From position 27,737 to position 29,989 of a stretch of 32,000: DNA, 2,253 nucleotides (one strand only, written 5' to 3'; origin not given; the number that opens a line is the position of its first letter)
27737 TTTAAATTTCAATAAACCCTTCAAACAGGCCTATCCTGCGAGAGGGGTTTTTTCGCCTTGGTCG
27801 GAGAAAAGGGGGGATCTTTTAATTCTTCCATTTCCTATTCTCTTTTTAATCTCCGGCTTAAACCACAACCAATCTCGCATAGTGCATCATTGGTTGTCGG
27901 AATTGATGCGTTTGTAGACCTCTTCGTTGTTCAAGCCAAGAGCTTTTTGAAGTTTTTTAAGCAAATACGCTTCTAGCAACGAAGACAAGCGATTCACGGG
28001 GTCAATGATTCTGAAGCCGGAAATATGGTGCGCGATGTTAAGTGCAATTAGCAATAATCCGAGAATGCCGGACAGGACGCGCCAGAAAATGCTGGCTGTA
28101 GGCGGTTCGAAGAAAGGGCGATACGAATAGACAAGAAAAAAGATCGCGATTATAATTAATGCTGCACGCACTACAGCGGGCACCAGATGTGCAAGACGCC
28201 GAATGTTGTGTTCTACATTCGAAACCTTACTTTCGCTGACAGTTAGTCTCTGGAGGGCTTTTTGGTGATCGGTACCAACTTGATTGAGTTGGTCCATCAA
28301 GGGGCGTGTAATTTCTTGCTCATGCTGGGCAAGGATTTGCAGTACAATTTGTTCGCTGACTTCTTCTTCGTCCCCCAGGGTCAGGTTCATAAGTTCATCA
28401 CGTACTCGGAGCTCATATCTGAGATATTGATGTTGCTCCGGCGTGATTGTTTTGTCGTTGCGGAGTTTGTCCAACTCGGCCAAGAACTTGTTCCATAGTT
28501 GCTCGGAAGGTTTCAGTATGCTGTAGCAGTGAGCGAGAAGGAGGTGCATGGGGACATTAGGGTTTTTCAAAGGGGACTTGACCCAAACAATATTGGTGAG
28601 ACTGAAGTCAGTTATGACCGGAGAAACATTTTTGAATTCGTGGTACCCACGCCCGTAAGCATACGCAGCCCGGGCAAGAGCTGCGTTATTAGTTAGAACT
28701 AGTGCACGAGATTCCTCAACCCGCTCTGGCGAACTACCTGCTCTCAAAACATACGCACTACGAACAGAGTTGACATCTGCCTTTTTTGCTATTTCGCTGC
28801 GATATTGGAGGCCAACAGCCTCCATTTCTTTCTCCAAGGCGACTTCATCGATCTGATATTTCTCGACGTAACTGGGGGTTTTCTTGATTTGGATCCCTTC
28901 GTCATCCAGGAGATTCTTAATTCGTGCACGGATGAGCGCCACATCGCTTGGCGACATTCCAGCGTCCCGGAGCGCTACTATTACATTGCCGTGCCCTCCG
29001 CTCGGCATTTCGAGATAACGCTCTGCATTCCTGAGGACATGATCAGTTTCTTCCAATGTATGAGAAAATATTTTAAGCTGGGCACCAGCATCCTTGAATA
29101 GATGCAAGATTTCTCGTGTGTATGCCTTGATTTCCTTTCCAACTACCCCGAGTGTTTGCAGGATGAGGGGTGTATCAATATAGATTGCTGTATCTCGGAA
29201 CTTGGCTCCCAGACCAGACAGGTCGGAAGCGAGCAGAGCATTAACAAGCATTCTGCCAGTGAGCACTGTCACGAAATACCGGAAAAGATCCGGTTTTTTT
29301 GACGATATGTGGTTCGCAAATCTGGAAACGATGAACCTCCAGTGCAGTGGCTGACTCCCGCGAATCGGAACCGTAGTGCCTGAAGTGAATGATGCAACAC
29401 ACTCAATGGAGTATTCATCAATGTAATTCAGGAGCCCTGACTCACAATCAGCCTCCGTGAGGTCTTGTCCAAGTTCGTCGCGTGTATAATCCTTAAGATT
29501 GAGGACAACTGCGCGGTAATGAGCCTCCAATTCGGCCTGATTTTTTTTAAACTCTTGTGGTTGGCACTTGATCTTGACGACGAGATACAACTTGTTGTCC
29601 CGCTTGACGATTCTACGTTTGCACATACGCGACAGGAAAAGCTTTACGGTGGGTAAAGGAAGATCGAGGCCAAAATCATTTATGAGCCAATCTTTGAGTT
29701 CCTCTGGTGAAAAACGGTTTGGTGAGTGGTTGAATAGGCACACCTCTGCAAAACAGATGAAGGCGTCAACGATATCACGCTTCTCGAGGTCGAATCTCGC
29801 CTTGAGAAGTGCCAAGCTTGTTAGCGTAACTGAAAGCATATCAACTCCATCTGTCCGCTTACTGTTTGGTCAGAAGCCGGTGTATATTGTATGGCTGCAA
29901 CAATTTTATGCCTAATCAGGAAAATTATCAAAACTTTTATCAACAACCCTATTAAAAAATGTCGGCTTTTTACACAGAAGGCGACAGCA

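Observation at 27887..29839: Orphan membrane-anchored wHTH / PIN-like protein as a candidate new single-gene defence or abortive-infection effector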

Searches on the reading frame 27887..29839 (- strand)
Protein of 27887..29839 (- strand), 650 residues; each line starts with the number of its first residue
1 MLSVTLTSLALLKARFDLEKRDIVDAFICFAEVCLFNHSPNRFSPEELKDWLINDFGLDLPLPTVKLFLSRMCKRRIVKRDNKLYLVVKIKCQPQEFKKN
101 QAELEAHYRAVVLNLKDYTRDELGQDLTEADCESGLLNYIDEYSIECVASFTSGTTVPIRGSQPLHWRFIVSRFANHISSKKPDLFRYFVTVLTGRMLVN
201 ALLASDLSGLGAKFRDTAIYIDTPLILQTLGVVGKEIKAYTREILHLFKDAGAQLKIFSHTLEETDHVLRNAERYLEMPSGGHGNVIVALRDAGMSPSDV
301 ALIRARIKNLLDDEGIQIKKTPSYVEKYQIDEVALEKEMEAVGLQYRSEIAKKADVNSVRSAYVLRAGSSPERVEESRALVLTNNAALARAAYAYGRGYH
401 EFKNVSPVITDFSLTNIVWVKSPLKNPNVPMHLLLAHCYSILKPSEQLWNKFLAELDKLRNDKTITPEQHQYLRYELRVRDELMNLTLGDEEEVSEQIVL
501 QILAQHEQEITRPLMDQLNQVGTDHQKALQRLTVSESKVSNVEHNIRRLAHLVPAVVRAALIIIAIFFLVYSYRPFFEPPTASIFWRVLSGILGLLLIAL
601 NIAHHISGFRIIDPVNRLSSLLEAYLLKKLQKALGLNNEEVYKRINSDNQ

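Call 3: search_protein_families(library=pfam, proteins=[window:27887-29839:-], max_evalue=10)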
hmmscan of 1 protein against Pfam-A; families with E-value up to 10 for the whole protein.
window:27887-29839:- (650 aa): 0 families

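Call 4: search_protein_families(library=padloc, proteins=[window:27887-29839:-], max_evalue=10)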
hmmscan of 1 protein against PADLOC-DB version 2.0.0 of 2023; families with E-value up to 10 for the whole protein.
window:27887-29839:- (650 aa): 0 families

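Call 5: search_protein_families(library=ncbifam, proteins=[window:27887-29839:-], max_evalue=10)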
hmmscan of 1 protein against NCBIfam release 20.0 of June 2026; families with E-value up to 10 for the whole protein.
window:27887-29839:- (650 aa): 0 families

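Call 6: search_protein_families(library=phrogs, proteins=[window:27887-29839:-], max_evalue=10)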
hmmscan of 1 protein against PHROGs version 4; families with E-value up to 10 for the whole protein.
window:27887-29839:- (650 aa): 1 family
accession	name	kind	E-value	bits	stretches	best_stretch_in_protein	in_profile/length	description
phrog_22697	-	moron, auxiliary metabolic gene and host takeover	1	10.7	1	522-552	52-82/91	membrane protein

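Call 7: find_homologous_proteins(query=window:27887-29839:-, max_evalue=0.001)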
Query window:27887-29839:- (650 aa): 60 proteins with E <= 0.001 among 8000 candidates.
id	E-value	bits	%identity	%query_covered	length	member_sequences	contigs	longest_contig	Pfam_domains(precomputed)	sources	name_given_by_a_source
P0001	0.0e+0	1450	100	100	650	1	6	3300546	-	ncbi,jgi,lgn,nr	ncbi:MAG: hypothetical protein OS130_01270 [Thermodesulfobacteriota bacterium]|jgi:hypothetical prot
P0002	0.0e+0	1064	75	98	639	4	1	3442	-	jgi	jgi:DNA-binding transcriptional MerR regulator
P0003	0.0e+0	1053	72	100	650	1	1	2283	-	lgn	-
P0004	0.0e+0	1052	73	98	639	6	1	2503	-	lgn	-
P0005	0.0e+0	1049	73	98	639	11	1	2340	-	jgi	jgi:hypothetical protein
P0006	0.0e+0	1016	71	98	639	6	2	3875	-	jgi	jgi:hypothetical protein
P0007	2.6e-294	996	70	98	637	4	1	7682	-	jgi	jgi:hypothetical protein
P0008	3.3e-294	995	73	93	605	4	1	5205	-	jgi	-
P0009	3.5e-260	883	65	92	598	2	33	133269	-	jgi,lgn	jgi:hypothetical protein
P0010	3.6e-257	873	60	98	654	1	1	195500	-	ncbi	ncbi:MAG: hypothetical protein ACYC6G_03420 [Desulfobaccales bacterium]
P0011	3.5e-254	863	68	86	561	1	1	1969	-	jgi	jgi:hypothetical protein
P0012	1.0e-234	799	55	100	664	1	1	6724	-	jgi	jgi:hypothetical protein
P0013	2.0e-229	781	61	87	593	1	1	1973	-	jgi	jgi:hypothetical protein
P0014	2.1e-220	752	53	97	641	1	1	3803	-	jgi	jgi:hypothetical protein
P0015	2.7e-179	616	73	60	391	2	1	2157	-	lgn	-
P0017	9.5e-167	574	46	88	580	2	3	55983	-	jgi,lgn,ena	-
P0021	6.3e-157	542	41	98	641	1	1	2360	-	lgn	-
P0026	3.7e-142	493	38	98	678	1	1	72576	-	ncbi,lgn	-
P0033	5.6e-93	331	31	98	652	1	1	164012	-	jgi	jgi:hypothetical protein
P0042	5.6e-85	304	33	82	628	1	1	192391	-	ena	-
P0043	1.4e-84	303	32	87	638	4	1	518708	-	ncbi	-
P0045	3.6e-84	302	31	98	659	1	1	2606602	-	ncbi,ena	-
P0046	7.8e-84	300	33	84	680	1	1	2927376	-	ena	-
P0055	7.6e-77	277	31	81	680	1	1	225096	-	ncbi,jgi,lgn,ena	-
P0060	1.5e-38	151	26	71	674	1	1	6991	-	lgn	-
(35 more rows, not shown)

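Call 8: search_solved_structures(query=window:27887-29839:-, max_evalue=10)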
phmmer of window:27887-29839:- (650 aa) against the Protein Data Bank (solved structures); distinct sequences matched with E-value up to 10: 6.
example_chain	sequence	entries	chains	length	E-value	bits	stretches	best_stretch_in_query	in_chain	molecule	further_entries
3g67_A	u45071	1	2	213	0.04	15.6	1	483-560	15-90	Methyl-accepting chemotaxis protein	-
3g6b_A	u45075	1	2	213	0.052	15.3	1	483-560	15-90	Methyl-accepting chemotaxis protein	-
4c1y_A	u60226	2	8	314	1.6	10.3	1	384-451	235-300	FUCOSE-SPECIFIC LECTIN FLEA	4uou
4agt_A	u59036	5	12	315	1.6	10.3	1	384-451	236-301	FUCOSE-SPECIFIC LECTIN FLEA | Fucose-specific lectin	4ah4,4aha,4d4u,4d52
4agi_A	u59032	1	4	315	1.6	10.3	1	384-451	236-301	FUCOSE-SPECIFIC LECTIN FLEA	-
6z6c_AAA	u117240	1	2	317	1.6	10.3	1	384-451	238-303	Fucose-specific lectin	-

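Call 13: search_solved_structures(query=A1, max_evalue=10, show_alignments=3)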
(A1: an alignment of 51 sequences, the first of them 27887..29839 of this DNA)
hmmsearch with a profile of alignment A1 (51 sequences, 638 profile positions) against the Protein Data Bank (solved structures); distinct sequences matched with E-value up to 10: 1.
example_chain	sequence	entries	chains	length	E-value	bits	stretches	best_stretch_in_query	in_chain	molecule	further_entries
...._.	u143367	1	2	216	6.3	8.2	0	225-259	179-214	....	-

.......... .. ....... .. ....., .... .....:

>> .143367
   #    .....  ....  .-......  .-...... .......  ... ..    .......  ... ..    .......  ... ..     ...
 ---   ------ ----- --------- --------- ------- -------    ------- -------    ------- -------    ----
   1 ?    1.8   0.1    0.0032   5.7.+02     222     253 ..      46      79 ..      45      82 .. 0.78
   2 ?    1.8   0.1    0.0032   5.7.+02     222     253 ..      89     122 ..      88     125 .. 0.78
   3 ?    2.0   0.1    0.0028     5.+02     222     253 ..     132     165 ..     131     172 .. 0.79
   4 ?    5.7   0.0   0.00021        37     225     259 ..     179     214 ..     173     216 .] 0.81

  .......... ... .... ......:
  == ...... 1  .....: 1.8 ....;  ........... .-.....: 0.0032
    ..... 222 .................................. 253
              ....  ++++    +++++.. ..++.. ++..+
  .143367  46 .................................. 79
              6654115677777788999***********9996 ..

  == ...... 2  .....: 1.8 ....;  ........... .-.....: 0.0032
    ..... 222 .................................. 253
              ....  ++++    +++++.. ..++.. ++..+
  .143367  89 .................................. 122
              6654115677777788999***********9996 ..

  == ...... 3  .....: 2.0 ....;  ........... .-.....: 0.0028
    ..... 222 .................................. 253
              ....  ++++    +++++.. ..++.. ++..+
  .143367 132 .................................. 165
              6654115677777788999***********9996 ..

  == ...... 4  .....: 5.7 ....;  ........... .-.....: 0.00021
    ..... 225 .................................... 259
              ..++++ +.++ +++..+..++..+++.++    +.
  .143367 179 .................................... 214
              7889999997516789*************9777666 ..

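Call 19: find_encoding_contigs(protein=P0010, flank=10000, max_places=3)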
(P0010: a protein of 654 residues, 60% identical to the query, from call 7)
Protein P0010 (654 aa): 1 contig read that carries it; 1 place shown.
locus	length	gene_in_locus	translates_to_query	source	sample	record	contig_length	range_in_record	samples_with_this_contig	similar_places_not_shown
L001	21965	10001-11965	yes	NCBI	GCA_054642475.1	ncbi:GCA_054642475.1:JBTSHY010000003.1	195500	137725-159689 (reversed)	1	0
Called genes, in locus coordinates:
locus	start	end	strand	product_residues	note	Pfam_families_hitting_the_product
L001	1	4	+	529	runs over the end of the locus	PF00355:Rieske, PF13806:Rieske_2 (weak), PF22543:Rieske_4 (weak), PF00890:FAD_binding_2 (faint), PF07992:Pyr_redox_2, PF13738:Pyr_redox_3 (weak), PF00070:Pyr_redox, PF14759:Reductase_C, +3 more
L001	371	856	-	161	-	PF20194:DUF6557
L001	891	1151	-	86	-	PF10387:DUF2442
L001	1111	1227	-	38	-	PF13711:DUF4160 (weak)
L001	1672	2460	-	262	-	PF13588:HSDR_N_2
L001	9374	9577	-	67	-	-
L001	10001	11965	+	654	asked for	-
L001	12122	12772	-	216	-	-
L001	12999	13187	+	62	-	PF21748:UPF0150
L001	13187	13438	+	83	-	PF07927:HicA_toxin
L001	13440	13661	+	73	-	-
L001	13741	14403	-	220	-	PF04893:Yip1 (weak)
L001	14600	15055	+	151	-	PF17200:sCache_2, PF08269:dCache_2, PF17201:Cache_3-Cache_2 (weak)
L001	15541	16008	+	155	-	PF00582:Usp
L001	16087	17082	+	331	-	PF00044:Gp_dh_N, PF02800:Gp_dh_C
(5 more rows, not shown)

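Call 21: find_encoding_contigs(protein=P0033, flank=10000, max_places=3)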
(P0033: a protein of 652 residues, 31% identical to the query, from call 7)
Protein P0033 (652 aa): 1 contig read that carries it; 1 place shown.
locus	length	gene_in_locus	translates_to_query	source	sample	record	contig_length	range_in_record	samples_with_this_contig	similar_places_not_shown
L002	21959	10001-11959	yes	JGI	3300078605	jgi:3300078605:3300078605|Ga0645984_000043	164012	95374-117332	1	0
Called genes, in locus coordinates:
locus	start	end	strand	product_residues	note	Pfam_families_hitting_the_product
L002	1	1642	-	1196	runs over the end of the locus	PF01074:Glyco_hydro_38N, PF09261:Alpha-mann_mid, PF07748:Glyco_hydro_38C, PF17677:Glyco_hydro38C2 (weak)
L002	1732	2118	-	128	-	-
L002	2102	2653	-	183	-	PF04542:Sigma70_r2, PF08281:Sigma70_r4_2, PF04545:Sigma70_r4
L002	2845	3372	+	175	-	-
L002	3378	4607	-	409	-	PF02129:Peptidase_S15 (faint), PF01738:DLH (faint), PF20434:BD-FAE, PF00561:Abhydrolase_1 (weak), PF12697:Abhydrolase_6 (weak), PF00326:Peptidase_S9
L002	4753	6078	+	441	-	PF13173:AAA_14, PF13635:DUF4143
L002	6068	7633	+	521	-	PF12161:HsdM_N, PF02384:N6_Mtase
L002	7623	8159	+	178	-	-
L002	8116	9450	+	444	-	PF01420:Methylase_S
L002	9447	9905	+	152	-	-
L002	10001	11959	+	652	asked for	-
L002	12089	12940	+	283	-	PF14267:DUF4357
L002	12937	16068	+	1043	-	PF04313:HSDR_N, PF04851:ResIII, PF18766:SWI2_SNF2, PF22679:T1R_D3-like, PF11867:T1RH-like_C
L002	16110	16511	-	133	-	-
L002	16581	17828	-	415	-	PF07690:MFS_1, PF00083:Sugar_tr (weak)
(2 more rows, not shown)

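Call 22: find_encoding_contigs(protein=P0045, flank=10000, max_places=3)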
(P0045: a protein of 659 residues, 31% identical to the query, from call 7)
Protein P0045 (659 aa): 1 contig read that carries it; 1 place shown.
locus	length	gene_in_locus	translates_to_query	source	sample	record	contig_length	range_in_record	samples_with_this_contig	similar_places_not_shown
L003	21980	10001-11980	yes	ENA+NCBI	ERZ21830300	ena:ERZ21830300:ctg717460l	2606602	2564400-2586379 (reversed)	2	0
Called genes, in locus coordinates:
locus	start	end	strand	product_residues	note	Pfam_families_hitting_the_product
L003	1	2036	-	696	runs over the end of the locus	PF00560:LRR_1 (faint), PF00041:fn3 (weak), PF00028:Cadherin, PF23592:Cadherin_CELSR2_9th (faint)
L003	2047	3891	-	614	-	PF00041:fn3, PF16656:Pur_ac_phosph_N (weak), PF25059:FN3_DSCAM-DSCAML_C, PF25788:Ig_Rha78A_N (faint)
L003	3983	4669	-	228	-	PF03575:Peptidase_S51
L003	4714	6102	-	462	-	PF03448:MgtE_N, PF00571:CBS, PF01769:MgtE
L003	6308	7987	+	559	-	PF03485:Arg_tRNA_synt_N, PF00750:tRNA-synt_1d, PF05746:DALR_1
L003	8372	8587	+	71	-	PF15919:HicB_lk_antitox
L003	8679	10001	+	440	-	PF01420:Methylase_S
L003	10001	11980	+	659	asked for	-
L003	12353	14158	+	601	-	PF00664:ABC_membrane, PF00005:ABC_tran, PF02463:SMC_N (faint)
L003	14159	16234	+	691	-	PF00664:ABC_membrane, PF00005:ABC_tran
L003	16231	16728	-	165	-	PF01323:DSBA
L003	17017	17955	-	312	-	PF00702:Hydrolase, PF13419:HAD_2, PF13242:Hydrolase_like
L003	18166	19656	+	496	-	PF02934:GatB_N, PF02637:GatB_Yqey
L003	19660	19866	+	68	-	PF03840:SecG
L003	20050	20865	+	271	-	PF01887:SAM_HAT_N, PF20257:SAM_HAT_C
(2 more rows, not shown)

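Call 24: predict_structure(alignment_id=A1)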
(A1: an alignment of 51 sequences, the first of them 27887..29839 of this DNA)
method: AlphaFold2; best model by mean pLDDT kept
length: 650 residues; sequences in the alignment: 51
mean_pLDDT: 82.3   pTM: 0.68
mean pLDDT of the five models: 82.3, 80.9, 80.4, 78.0, 76.0
residues with pLDDT >= 90: 252; 70-90: 285; 50-70: 85; < 50: 28
segments of 3 or more residues with pLDDT < 50: 489-506, 576-579, 648-650
pLDDT, mean of each block of 10 residues (from residue 1): 76 83 87 93 93 91 90 90 89 89 95 95 91 92 86 84 86 93 93 91 79 86 95 89 92 95 94 86 78 89 95 96 89 93 86 94 90 88 91 87 87 88 76 91 87 82 69 63 50 43 46 79 87 83 79 74 70 52 67 70 61 66 77 66 51
secondary structure, 60 per line:
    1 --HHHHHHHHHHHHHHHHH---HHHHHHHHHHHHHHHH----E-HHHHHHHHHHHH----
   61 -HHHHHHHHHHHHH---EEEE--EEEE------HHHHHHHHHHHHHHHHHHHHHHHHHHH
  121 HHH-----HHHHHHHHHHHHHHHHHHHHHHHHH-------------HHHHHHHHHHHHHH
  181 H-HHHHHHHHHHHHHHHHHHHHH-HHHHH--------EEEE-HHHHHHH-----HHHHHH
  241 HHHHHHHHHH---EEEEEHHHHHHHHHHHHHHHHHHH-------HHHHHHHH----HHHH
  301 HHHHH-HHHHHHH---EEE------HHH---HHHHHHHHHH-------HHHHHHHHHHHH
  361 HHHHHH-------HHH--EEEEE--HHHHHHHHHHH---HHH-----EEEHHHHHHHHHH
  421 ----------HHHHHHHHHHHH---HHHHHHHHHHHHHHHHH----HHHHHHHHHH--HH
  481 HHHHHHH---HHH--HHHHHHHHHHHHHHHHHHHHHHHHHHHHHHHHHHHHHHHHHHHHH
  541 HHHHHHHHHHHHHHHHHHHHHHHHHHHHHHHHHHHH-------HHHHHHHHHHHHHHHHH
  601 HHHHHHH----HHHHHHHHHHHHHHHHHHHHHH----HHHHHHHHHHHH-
elements in order: H3-19 H23-38 H45-56 H62-74 E78-81 E84-87 H94-123 H129-153 H167-181 H183-203 H205-209 E218-221 H223-229 H235-250 E254-258 H259-277 H285-292 H297-305 H307-313 E317-319 H332-341 H349-366 E379-383 H386-396 E408-410 H411-420 H431-442 H446-462 H467-476 H479-487 H496-576 H584-607 H612-633 H638-649

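Call 27: fold_search(model_id=the predicted structure, library=pdb)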
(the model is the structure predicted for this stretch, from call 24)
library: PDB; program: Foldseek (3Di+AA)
matches with E <= 10: 315; with E <= 0.001: 0
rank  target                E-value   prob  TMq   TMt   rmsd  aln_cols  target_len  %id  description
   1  5thy_B                5.6e-02  0.25  0.10  0.16  21.6       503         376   12  Crystal structure of SeMet-Substituted CurJ carbon methyltransferase (released 2016-10-19)
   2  3qe9_Y                1.2e-01  0.57  0.14  0.23  17.9       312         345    9  Crystal structure of human exonuclease 1 Exo1 (D173A) in complex with DNA (complex I) (released 2011-04-20)
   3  7vwo_A                1.3e-01  1.00  0.17  0.60   6.2       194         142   14  TA complex from Mycobacterium tuberculosis (released 2022-11-16)
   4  7og5_J                1.7e-01  0.99  0.18  0.55   6.4       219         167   13  RNA-free Ribonuclease P from Halorhodospira halophila (released 2021-07-07)
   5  7clf_A                1.9e-01  0.23  0.07  0.14  23.6       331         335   10  PigF with SAH (released 2021-07-28)
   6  5thy_A                2.1e-01  0.23  0.09  0.13  23.1       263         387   12  Crystal structure of SeMet-Substituted CurJ carbon methyltransferase (released 2016-10-19)
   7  4gx1_A                2.2e-01  0.11  0.08  0.12  20.6       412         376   10  Crystal structure of the GsuK bound to ADP (released 2012-12-26)
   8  2fe1                  2.3e-01  0.99  0.15  0.62   6.4       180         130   12  Crystal Structure of PAE0151 from Pyrobaculum aerophilum (released 2005-12-27)
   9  1v8o_B                2.9e-01  0.99  0.17  0.63   5.1       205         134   12  Crystal Structure of PAE2754 from Pyrobaculum aerophilum (released 2004-02-10)
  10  8kd9_C                4.1e-01  0.38  0.11  0.30  13.2       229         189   11  Cryo-EM structure of Aquifex aeolicus minimal protein-only RNase P (HARP) in complex with pre-tRNAs (released 2024-08-14)
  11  1v8o_F                4.5e-01  0.97  0.17  0.63   5.1       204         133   12  Crystal Structure of PAE2754 from Pyrobaculum aerophilum (released 2004-02-10)
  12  1w8i                  5.6e-01  0.89  0.13  0.43   5.6       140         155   16  The Structure of gene product af1683 from Archaeoglobus fulgidus. (released 2004-11-16)
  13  8kd9_H                5.6e-01  0.33  0.11  0.31  13.2       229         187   10  Cryo-EM structure of Aquifex aeolicus minimal protein-only RNase P (HARP) in complex with pre-tRNAs (released 2024-08-14)
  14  8hd2                  6.1e-01  0.28  0.09  0.18  20.8       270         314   12  Crystal structure of SAM dependent methyltransferase encoded in type II fatty acid biosynthesis gene cluster from ladder (released 2023-05-17)
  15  4gx0_A                6.3e-01  0.07  0.08  0.12  20.3       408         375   10  Crystal structure of the GsuK L97D mutant (released 2012-12-26)
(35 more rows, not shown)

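Call 28: fold_search(model_id=the predicted structure, library=viral)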
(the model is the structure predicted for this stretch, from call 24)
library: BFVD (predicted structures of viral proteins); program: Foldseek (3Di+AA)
matches with E <= 10: 196; with E <= 0.001: 0
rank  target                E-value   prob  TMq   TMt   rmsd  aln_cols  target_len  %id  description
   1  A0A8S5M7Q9            5.4e-03  1.00  0.17  0.27   9.7       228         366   15  PIN like domain [Siphoviridae sp. ctPAi1]
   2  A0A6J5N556            1.9e-01  0.10  0.08  0.07  32.5       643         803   12  Uncharacterized protein [uncultured Caudovirales phage]
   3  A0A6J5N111            3.3e-01  0.08  0.09  0.08  31.4       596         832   13  Uncharacterized protein [uncultured Caudovirales phage]
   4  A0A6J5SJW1            3.4e-01  0.04  0.06  0.05  43.7       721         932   13  Uncharacterized protein [uncultured Caudovirales phage]
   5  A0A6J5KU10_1          3.6e-01  0.06  0.09  0.06  28.1       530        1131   13  Uncharacterized protein [uncultured Caudovirales phage]
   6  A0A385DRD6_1          3.6e-01  0.06  0.08  0.06  33.1       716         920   11  (no name in the UniProt tables at hand)
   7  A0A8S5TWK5            4.3e-01  0.04  0.07  0.07  33.1       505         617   12  Minor tail protein [Siphoviridae sp. ctcx61]
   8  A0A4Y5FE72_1          4.7e-01  0.05  0.07  0.06  29.6       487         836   10  (no name in the UniProt tables at hand)
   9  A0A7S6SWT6            6.3e-01  0.05  0.08  0.05  74.0       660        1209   12  DUF5855 domain-containing protein [Bathycoccus sp. RCC716 virus 1]
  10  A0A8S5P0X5            6.3e-01  0.02  0.06  0.07  33.0       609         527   11  Uncharacterized protein [Myoviridae sp. ctLnO19]
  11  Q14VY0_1              6.6e-01  0.08  0.09  0.06  81.7       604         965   12  ORF126 [Ranid herpesvirus 2]
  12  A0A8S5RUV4            6.6e-01  0.06  0.10  0.09  30.5       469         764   12  (no name in the UniProt tables at hand)
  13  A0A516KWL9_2          7.2e-01  0.04  0.09  0.07  27.5       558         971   10  (no name in the UniProt tables at hand)
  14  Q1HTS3                8.5e-01  0.09  0.12  0.15  84.9       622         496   12  F3L [Squirrelpox virus]
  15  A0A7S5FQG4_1          9.3e-01  0.07  0.09  0.08  34.2       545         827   13  Tail tape-measure protein [Bacteriophage DSS3_VP1]
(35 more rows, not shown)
